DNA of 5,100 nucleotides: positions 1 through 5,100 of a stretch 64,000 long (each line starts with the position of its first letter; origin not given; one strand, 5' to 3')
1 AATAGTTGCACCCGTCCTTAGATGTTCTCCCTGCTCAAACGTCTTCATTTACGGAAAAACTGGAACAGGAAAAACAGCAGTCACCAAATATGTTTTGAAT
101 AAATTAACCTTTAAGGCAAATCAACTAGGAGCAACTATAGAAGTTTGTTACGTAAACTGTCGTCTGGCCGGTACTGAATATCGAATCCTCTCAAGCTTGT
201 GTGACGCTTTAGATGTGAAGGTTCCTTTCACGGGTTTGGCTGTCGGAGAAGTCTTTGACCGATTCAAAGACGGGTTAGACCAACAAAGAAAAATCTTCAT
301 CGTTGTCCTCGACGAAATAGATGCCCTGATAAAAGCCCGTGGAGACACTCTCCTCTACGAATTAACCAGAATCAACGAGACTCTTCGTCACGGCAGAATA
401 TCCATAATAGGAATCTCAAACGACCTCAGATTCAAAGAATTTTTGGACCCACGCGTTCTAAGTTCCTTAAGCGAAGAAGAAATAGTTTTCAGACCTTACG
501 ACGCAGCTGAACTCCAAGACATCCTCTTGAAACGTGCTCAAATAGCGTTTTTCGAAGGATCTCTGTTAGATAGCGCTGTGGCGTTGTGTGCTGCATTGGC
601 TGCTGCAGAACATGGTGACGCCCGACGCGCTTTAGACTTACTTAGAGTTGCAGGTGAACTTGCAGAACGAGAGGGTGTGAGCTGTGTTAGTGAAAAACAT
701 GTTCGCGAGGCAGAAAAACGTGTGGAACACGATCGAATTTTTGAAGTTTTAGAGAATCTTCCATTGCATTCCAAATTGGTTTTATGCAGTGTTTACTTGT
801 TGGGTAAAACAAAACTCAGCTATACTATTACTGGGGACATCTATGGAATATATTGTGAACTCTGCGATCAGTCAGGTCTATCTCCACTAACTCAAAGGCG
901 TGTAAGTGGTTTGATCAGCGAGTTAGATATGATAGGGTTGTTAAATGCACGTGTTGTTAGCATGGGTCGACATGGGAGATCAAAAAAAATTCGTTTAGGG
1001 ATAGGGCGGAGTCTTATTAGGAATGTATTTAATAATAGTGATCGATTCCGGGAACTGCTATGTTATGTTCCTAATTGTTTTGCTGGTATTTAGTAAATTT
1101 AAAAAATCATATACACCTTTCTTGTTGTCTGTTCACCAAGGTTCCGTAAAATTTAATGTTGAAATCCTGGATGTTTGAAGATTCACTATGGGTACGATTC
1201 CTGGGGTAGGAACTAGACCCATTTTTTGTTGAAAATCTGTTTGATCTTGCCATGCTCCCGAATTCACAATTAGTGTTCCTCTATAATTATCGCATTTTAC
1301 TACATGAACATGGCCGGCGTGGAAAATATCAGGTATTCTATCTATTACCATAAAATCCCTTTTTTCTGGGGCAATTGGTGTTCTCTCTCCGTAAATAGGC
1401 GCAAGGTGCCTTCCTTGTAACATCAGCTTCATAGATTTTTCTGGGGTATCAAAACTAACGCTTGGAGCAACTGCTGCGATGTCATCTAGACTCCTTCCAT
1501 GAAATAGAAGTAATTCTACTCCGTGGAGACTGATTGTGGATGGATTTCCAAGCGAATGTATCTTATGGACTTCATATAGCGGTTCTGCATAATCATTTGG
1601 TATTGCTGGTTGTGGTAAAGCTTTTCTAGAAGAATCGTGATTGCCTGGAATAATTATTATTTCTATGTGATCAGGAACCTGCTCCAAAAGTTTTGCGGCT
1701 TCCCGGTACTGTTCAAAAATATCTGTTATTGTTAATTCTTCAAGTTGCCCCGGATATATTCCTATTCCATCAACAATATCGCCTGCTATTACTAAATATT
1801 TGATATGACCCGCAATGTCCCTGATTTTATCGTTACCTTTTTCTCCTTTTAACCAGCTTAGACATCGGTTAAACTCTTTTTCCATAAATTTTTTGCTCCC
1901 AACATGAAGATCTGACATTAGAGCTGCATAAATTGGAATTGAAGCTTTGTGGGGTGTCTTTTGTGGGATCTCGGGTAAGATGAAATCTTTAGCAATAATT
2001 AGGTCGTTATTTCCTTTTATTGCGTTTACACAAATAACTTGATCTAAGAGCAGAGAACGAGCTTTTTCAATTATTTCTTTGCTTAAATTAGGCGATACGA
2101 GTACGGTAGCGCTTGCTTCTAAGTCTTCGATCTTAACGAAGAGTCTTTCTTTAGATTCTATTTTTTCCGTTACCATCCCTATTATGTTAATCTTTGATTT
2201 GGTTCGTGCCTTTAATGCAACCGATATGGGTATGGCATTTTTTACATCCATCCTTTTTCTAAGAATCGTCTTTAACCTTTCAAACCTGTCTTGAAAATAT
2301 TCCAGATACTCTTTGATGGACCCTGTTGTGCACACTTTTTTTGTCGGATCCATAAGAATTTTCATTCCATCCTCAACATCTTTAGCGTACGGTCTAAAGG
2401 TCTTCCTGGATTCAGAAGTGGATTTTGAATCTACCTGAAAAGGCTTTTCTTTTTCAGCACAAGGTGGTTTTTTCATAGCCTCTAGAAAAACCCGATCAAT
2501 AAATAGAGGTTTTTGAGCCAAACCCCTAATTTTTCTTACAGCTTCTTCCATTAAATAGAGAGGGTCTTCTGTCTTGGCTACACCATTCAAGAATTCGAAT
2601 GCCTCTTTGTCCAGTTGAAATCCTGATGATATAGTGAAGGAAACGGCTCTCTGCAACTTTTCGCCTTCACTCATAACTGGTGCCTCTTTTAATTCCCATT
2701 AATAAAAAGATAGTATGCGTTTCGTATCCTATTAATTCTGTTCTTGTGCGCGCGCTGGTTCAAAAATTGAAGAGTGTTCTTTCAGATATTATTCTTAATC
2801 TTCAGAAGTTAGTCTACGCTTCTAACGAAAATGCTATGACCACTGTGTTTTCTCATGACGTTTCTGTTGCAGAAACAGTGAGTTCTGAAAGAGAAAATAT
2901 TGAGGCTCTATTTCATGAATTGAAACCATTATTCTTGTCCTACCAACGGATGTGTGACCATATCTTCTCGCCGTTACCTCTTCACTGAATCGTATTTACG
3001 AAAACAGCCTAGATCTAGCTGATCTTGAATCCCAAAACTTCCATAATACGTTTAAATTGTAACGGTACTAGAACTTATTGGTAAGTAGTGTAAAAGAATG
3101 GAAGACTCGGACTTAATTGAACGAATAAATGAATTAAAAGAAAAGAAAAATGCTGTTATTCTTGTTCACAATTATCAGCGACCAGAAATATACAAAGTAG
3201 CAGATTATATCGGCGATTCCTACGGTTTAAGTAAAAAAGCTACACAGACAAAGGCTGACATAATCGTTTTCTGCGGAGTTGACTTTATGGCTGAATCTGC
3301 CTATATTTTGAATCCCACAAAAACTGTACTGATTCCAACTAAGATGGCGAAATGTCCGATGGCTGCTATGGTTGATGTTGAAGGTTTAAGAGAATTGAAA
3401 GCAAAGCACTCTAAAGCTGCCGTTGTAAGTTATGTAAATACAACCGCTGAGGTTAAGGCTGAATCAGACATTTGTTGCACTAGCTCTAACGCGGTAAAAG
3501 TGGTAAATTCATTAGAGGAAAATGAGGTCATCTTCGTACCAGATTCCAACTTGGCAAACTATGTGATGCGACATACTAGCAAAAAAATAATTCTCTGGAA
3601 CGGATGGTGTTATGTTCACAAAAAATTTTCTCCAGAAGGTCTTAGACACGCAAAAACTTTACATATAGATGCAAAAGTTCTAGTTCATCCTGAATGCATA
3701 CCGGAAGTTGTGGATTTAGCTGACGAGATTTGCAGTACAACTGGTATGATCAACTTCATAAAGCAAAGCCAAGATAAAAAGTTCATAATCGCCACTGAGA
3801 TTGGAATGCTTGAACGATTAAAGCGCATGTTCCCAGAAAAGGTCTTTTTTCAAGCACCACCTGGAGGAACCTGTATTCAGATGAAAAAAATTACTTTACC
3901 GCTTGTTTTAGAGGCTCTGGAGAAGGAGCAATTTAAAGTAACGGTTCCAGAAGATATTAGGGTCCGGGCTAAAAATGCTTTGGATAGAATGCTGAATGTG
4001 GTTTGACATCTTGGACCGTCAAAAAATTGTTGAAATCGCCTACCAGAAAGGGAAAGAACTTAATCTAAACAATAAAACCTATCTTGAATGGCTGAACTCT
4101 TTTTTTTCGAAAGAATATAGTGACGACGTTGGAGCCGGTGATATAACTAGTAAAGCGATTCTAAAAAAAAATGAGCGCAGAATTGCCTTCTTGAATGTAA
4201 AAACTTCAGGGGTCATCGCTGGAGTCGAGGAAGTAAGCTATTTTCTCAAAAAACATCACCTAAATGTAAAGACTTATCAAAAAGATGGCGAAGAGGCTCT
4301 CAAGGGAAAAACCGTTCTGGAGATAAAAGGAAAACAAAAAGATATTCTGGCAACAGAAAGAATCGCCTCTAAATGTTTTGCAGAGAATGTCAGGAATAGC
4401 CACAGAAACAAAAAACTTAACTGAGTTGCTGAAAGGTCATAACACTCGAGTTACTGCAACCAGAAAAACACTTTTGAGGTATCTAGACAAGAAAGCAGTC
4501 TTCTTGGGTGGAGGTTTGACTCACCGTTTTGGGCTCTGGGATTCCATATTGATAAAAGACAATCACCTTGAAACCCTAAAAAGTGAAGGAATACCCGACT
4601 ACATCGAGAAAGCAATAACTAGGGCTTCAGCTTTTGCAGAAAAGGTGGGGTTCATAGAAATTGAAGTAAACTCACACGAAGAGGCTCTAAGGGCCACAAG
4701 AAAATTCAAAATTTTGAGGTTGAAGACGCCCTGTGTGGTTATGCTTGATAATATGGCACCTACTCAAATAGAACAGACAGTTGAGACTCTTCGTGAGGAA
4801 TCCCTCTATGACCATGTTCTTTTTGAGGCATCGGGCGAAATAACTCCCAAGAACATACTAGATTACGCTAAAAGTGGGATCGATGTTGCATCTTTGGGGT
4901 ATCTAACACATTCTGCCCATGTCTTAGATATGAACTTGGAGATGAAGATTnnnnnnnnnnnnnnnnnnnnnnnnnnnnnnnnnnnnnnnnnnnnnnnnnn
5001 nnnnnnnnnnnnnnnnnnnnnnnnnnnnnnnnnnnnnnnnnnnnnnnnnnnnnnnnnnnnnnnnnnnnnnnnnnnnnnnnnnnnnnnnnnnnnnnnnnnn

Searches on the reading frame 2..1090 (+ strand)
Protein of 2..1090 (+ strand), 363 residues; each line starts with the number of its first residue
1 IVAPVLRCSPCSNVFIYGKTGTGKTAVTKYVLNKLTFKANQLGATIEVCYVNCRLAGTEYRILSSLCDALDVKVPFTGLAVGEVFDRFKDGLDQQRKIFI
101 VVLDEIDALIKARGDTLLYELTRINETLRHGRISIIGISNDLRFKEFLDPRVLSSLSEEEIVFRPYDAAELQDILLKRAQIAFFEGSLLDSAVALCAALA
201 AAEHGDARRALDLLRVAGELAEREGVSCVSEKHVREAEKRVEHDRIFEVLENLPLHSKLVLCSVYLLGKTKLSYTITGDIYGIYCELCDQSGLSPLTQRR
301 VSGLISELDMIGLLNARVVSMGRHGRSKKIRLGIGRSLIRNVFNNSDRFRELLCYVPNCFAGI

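Call 48: search_protein_families(library=pfam, proteins=[window:2-1090:+], max_evalue=0.001)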
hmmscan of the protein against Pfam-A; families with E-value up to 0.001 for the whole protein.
window:2-1090:+ (363 aa): 8 families
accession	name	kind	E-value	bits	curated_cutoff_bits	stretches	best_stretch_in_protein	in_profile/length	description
PF09079.17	Cdc6_C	-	2e-27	95.5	25.1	1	248-339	1-93/96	CDC6, C terminal winged helix domain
PF22703.2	Cdc6_lid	-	1.3e-24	86.3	27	1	172-238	1-67/68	Cdc6 AAA+ ATPase-type lid domain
PF13401.12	AAA_22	-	1.9e-11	44.9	27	1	11-127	5-110/130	AAA domain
PF00004.35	AAA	-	1.1e-08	36.1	21.2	1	15-156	2-122/131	ATPase family associated with various cellular activities (AAA)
PF01637.24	ATPase_2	-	1.6e-05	25.3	33.2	1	10-127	19-141/225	ATPase domain predominantly from Archaea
PF13191.12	AAA_16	-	1.9e-05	25.7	32.6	1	9-127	23-161/167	AAA ATPase domain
PF22606.2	Cdc6-ORC-like_ATPase_lid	-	3.2e-05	24.2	27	1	166-224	1-59/60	Cdc6/ORC-like, ATPase lid domain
PF05621.17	TniB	-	0.00013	21.9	22.4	1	12-137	36-159/189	Bacterial TniB protein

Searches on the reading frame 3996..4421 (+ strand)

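Call 23: search_protein_families(library=pfam, proteins=[window:3996-4421:+], max_evalue=0.001)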
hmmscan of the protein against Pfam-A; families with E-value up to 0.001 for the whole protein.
window:3996-4421:+ (142 aa): 1 family
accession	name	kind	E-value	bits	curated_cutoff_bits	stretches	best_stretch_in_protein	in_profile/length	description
PF02749.22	QRPTase_N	-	2.5e-14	53.7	27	1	49-124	1-74/82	Quinolinate phosphoribosyl transferase, N-terminal domain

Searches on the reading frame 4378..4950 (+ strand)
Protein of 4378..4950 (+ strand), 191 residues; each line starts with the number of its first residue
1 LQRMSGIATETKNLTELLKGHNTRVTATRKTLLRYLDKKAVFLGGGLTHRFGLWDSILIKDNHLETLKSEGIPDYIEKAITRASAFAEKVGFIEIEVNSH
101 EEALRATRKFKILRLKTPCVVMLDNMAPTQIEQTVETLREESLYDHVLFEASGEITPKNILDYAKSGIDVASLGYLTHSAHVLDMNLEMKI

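Call 23: search_protein_families(library=pfam, proteins=[window:4378-4950:+], max_evalue=0.001)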
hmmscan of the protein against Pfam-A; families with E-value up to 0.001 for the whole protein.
window:4378-4950:+ (191 aa): 1 family
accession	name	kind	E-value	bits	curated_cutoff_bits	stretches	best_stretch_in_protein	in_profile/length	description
PF01729.25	QRPTase_C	-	1.9e-43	148.6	23.1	1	7-188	1-169/169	Quinolinate phosphoribosyl transferase, C-terminal domain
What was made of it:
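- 3996..4950 (+): nadC split into N- and C-domain ORFs by one frameshift (~4366). Pfam QRPTase_N / QRPTase_C on adjacent overlapping ORFs (call 23).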
